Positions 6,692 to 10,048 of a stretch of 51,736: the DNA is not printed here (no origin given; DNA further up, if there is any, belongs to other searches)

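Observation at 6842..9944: Monocistronic 1018-aa 'giant pilin': a type IV prepilin signal fused to about 900 aa of repeat modules, with no pilus machinery in sight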

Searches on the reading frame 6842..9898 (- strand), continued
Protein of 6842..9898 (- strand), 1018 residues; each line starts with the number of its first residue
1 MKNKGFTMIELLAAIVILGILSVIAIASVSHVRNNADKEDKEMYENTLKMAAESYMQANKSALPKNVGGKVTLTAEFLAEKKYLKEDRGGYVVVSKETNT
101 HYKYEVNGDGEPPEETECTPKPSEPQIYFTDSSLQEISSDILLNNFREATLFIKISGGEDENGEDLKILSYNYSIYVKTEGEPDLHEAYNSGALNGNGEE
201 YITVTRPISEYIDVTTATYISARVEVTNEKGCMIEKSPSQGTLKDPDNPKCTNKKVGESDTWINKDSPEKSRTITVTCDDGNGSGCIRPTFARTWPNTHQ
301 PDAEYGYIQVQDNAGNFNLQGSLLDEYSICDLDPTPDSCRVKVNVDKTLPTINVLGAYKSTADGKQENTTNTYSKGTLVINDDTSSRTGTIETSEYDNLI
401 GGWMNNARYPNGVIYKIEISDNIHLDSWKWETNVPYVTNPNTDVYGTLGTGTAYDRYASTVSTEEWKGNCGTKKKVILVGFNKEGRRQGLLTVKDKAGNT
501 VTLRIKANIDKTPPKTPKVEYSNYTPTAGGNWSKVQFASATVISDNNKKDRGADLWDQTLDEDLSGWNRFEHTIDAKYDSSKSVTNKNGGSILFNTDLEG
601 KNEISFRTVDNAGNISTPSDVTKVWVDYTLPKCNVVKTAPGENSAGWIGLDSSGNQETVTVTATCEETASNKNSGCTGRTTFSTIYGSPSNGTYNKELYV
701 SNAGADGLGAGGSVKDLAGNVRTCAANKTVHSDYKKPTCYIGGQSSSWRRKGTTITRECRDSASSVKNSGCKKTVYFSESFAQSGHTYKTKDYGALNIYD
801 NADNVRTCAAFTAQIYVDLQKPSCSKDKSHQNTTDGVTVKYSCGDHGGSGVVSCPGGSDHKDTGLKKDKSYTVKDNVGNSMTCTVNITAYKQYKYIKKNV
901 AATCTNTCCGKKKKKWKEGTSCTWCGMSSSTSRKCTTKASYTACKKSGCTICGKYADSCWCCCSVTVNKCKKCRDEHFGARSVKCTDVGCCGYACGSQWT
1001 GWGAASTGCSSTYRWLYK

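Call 16: find_related_loci(query=A1, collection=genome_contigs, flank=10000)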
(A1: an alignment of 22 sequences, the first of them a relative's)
Query A1 (1018 aa) in genome_contigs; peptide patterns used: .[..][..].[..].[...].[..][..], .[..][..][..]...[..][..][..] (x = any residue, [..] = any of these).
600 stretches matched a pattern (row limit reached: there are more); 227 encode a relative of the query (tblastn E <= 1e-3); the best 80 are kept; 80 distinct loci.
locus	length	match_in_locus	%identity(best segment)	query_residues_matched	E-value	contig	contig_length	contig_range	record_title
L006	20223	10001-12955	38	1-1002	0e+0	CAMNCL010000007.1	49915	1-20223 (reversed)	MAG: uncultured Bacillales bacterium isolate SRR1222429_bin.142_metaWRAP_v1.3_MAG genome assembly, contig: NODE.939_leng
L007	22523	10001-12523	32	4-851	4e-92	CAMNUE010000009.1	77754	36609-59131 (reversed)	MAG: uncultured bacterium isolate SRR19792995_bin.67_metawrap_v1.3_MAG genome assembly, contig: ERZ12290371_415, whole g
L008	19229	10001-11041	25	3-413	9e-20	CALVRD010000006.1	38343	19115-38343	MAG: uncultured Bacilli bacterium isolate BRZ_P__bin85 genome assembly, contig: BRZ_P__NODE_1252_length_38343_cov_5.5864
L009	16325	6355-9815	31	1-815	7e-15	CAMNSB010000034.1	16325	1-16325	MAG: uncultured Tenericutes bacterium isolate SRR19792995_bin.60_metawrap_v1.3_MAG genome assembly, contig: ERZ12290371_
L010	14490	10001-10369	36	1-112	4e-12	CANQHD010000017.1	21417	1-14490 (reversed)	MAG: uncultured Bacilli bacterium isolate Lapin-028__bin71 genome assembly, contig: Lapin-028__NODE_2680_length_21417_co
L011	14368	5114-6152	30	1-119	3e-11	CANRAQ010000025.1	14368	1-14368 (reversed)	MAG: uncultured Bacilli bacterium isolate Lapin-016__bin43 genome assembly, contig: Lapin-016__NODE_3766_length_14368_co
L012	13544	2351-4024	36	1-86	1e-10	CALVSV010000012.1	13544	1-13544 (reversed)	MAG: uncultured Bacilli bacterium isolate E20__bin216 genome assembly, contig: E20__k127_6597848, whole genome shotgun s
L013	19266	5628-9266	25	1-642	2e-16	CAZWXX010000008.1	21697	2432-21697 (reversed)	MAG TPA_asm: uncultured Muribaculaceae bacterium isolate SRP287540_co1_66 genome assembly, contig: NODE_2433_length_2169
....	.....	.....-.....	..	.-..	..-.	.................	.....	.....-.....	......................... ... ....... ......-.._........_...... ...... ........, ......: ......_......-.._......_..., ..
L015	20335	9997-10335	31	1-104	6e-9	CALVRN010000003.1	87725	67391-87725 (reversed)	MAG: uncultured Bacilli bacterium isolate BRZ_ID__bin45 genome assembly, contig: BRZ_ID__NODE_435_length_87725_cov_27.11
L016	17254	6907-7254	31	2-107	6e-9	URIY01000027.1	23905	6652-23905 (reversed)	uncultured Tenericutes bacterium isolate UMGS1045 genome assembly, contig: NODE_1393_length_23905_cov_15.406331, whole g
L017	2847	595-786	45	1-64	2e-8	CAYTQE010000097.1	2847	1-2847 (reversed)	MAG TPA_asm: uncultured Muribaculaceae bacterium isolate SRP294416_co3_461 genome assembly, contig: NODE_100700_length_2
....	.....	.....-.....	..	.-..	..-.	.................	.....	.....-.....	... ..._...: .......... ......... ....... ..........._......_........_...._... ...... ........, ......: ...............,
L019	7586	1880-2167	34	1-95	4e-8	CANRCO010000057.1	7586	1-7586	MAG: uncultured Bacilli bacterium isolate Lapin-027__bin76 genome assembly, contig: Lapin-027__NODE_10357_length_7586_co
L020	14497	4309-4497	44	1-63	3e-8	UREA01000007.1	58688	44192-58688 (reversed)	uncultured Tenericutes bacterium isolate UMGS910 genome assembly, contig: NODE_171_length_58688_cov_5.110594, whole geno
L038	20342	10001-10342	35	1-106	3e-7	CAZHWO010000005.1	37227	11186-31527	MAG TPA_asm: uncultured Muribaculaceae bacterium isolate binchicken_co79_542 genome assembly, contig: NODE_1028_length_3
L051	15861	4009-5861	33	1-135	9e-7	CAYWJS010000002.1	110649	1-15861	MAG TPA_asm: uncultured Erysipelotrichia bacterium isolate SRP192927_co8_19 genome assembly, contig: NODE_94_length_1106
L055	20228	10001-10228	38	1-84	1e-6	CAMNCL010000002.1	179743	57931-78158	MAG: uncultured Bacillales bacterium isolate SRR1222429_bin.142_metaWRAP_v1.3_MAG genome assembly, contig: NODE.51_lengt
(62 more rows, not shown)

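Call 19: search_protein_families(library=pfam, proteins=[L055:3100-4347:+, L055:4341-5333:+, L055:5330-6274:+, L055:6274-7728:+, L055:7784-8497:+, L055:8490-9185:+, L055:9172-9903:+, L055:10001-10408:+, L055:10393-12168:+, L055:12186-12743:+], max_evalue=0.001)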
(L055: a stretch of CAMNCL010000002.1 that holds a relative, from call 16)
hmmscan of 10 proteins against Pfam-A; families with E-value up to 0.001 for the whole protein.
L055:3100-4347:+ (415 aa): 2 families
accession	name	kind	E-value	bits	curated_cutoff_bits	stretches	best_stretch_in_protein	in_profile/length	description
PF02274.22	ADI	-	2.1e-113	379.6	22.8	1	35-410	2-377/377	Arginine deiminase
PF19420.4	DDAH_eukar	-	9.6e-08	32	23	0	157-249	57-155/291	N,N dimethylarginine dimethylhydrolase, eukaryotic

L055:4341-5333:+ (330 aa): 2 families
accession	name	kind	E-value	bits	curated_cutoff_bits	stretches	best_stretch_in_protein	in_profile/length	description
PF00185.30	OTCace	-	1.3e-54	184.9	29.4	1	153-325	1-155/157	Aspartate/ornithine carbamoyltransferase, Asp/Orn binding domain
PF02729.26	OTCace_N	-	3.9e-48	163.7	29.9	1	7-147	1-148/148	Aspartate/ornithine carbamoyltransferase, carbamoyl-P binding domain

L055:5330-6274:+ (314 aa): 1 family
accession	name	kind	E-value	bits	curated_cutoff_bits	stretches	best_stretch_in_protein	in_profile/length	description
PF00696.33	AA_kinase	-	9.4e-30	104.5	24.9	1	3-292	2-233/234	Amino acid kinase family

L055:6274-7728:+ (484 aa): 1 family
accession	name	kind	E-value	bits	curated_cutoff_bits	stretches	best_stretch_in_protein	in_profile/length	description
PF03606.21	DcuC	-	3.9e-80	270.1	23.1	1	67-480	69-459/461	C4-dicarboxylate anaerobic carrier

L055:7784-8497:+ (237 aa): 2 families
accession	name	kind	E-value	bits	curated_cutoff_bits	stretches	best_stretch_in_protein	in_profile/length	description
PF00497.25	SBP_bac_3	-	4e-39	133.8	26.4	1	24-236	1-131/132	Bacterial extracellular solute-binding proteins, family 3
PF10613.14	Lig_chan-Glu_bd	-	1.6e-06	28.7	30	1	65-116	63-114/115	Ligated ion channel L-glutamate- and glycine-binding site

L055:8490-9185:+ (231 aa): 1 family
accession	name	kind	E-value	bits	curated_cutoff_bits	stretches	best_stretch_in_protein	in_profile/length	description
PF00528.27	BPD_transp_1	-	1.2e-23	84.2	26.4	1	41-218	1-174/184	Binding-protein-dependent transport system inner membrane component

L055:9172-9903:+ (243 aa): 7 families
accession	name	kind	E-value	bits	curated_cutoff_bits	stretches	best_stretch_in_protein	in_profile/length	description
PF00005.33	ABC_tran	-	6e-40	137.5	25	1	17-164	1-137/137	ABC transporter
PF13304.12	AAA_21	-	5e-10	40.4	27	0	30-51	2-23/304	AAA domain, putative AbiEii toxin, Type IV TA system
PF02463.25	SMC_N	-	2e-08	34.4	40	1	123-203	124-205/220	RecF/RecN/SMC N terminal domain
PF01637.24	ATPase_2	-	8.1e-05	23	33.2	1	27-93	20-87/225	ATPase domain predominantly from Archaea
PF13555.12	AAA_29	-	0.00047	20.3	27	1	21-61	16-55/61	P-loop containing region of AAA domain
PF09818.15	ABC_ATPase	-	0.0006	19.4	23.2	0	128-166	150-188/283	P-loop domain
PF13476.12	AAA_23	-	0.0007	20.7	27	0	20-49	15-41/201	AAA domain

L055:10001-10408:+ (135 aa): 1 family
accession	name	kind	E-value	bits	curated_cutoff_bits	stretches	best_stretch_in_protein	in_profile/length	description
PF07963.17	N_methyl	-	1.7e-07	30.9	21.2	1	2-24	3-25/27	Prokaryotic N-terminal methylation motif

L055:10393-12168:+ (591 aa): 2 families
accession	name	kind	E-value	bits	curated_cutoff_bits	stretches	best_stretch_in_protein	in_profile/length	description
PF00501.34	AMP-binding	-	2.7e-77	260.6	29.9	1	58-442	8-384/384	AMP-binding enzyme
PF13193.12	AMP-binding_C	-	9.6e-19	68.5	24.5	1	498-571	2-72/76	AMP-binding enzyme C-terminal domain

L055:12186-12743:+ (185 aa): 0 families

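Call 20: search_protein_families(library=pfam, proteins=[L006:294-2111:+, L006:2120-2959:+, L006:2940-3575:+, L006:3616-4500:+, L006:4553-5197:+, L006:5276-9469:+, L006:9481-9978:+, L006:13095-15269:+, L006:15271-15798:+, L006:17985-20174:+], max_evalue=0.001)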
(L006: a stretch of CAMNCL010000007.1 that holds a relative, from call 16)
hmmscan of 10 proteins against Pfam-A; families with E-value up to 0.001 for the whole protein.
L006:294-2111:+ (605 aa): 7 families
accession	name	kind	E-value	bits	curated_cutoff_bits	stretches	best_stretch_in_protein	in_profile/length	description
PF00069.31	Pkinase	-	4.2e-60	203.8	31.7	1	12-265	1-259/263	Protein kinase domain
PF07714.23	PK_Tyr_Ser-Thr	-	5e-43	147.7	23.1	1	14-259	3-250/258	Protein tyrosine and serine/threonine kinase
PF03793.24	PASTA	-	1.4e-29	102.3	23.2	3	369-431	2-64/64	PASTA domain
PF03109.22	ABC1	-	3.6e-07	30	22.9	1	86-164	144-221/244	ABC1 atypical kinase-like domain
PF01636.29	APH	-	3.2e-05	24.2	23.2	0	115-155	154-195/239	Phosphotransferase enzyme family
PF14531.12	Kinase-like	-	0.0001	22.2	25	1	98-216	133-256/289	Kinase-like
PF01163.29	RIO1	-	0.00044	20.4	22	1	87-160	83-154/187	RIO domain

L006:2120-2959:+ (279 aa): 3 families
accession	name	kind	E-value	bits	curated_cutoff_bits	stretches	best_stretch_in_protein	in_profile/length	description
PF03193.22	RsgA_GTPase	-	2.5e-54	184.2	30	1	55-216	1-173/174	RsgA GTPase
PF16745.11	RsgA_N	-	2.1e-15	56.6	27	1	2-49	1-48/54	RsgA N-terminal domain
PF01926.29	MMR_HSR1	-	1.1e-05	26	21.9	1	154-230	3-72/113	50S ribosome-binding GTPase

L006:2940-3575:+ (211 aa): 1 family
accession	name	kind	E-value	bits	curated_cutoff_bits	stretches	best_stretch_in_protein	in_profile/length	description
PF00834.25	Ribul_P_3_epim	-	8.2e-51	172.7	21.1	1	6-198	2-198/198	Ribulose-phosphate 3 epimerase family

L006:3616-4500:+ (294 aa): 1 family
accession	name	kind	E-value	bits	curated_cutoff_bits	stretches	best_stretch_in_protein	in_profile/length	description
PF06998.16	DUF1307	-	3.7e-05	24.3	28.3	1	176-287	13-122/123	Protein of unknown function (DUF1307)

L006:4553-5197:+ (214 aa): 0 families

L006:5276-9469:+ (1397 aa): 1 family
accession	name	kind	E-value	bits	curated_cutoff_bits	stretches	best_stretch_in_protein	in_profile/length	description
PF07963.17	N_methyl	-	1.7e-05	24.7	21.2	1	1-25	1-25/27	Prokaryotic N-terminal methylation motif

L006:9481-9978:+ (165 aa): 0 families

L006:13095-15269:+ (724 aa): 9 families
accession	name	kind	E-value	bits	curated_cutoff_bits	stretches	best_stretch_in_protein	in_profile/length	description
PF16921.10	Tex_YqgF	-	1.3e-49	168.2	27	1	322-450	1-126/126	Tex protein YqgF-like domain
PF22706.1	Tex_central_region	-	2.3e-29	103.1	27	1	145-306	7-178/178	Tex central region-like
PF09371.15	Tex_N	-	9.9e-27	92.9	32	1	11-83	3-75/75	Tex-like protein N-terminal domain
PF12836.13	HHH_3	-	2.4e-20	72.8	27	1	490-554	1-65/65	Helix-hairpin-helix motif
PF17674.7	HHH_9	-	1.2e-16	61.8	23.1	1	560-632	1-70/70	HHH domain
PF00575.29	S1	-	5.4e-12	46.3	22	1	652-721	4-73/74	S1 RNA binding domain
PF14639.11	YqgF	-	7.1e-09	36.1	35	1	338-457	24-147/150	Holliday-junction resolvase-like of SPT6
PF23459.1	S1_RRP5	-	2.4e-06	28.5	27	1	653-721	4-72/72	RRP5 S1 domain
PF14635.12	HHH_7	-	3.5e-06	27.8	27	1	469-555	11-103/104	Helix-hairpin-helix motif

L006:15271-15798:+ (175 aa): 2 families
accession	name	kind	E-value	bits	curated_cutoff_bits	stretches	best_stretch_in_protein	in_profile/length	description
PF12850.12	Metallophos_2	-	1.6e-25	90.3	27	1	1-153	1-149/154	Calcineurin-like phosphoesterase superfamily domain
PF00149.33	Metallophos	-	2.9e-12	47.8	21.5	1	1-100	1-116/191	Calcineurin-like phosphoesterase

L006:17985-20174:+ (729 aa): 3 families
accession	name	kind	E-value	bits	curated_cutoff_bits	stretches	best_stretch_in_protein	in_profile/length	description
PF13597.11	NRDD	-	2.5e-185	617.8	26.2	1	114-723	1-562/562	Anaerobic ribonucleoside-triphosphate reductase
PF03477.21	ATP-cone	-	3.3e-18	66.5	25.8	1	1-88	1-87/88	ATP cone domain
PF01228.26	Gly_radical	-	8.9e-16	58.8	22.2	1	603-705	3-103/106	Glycine radical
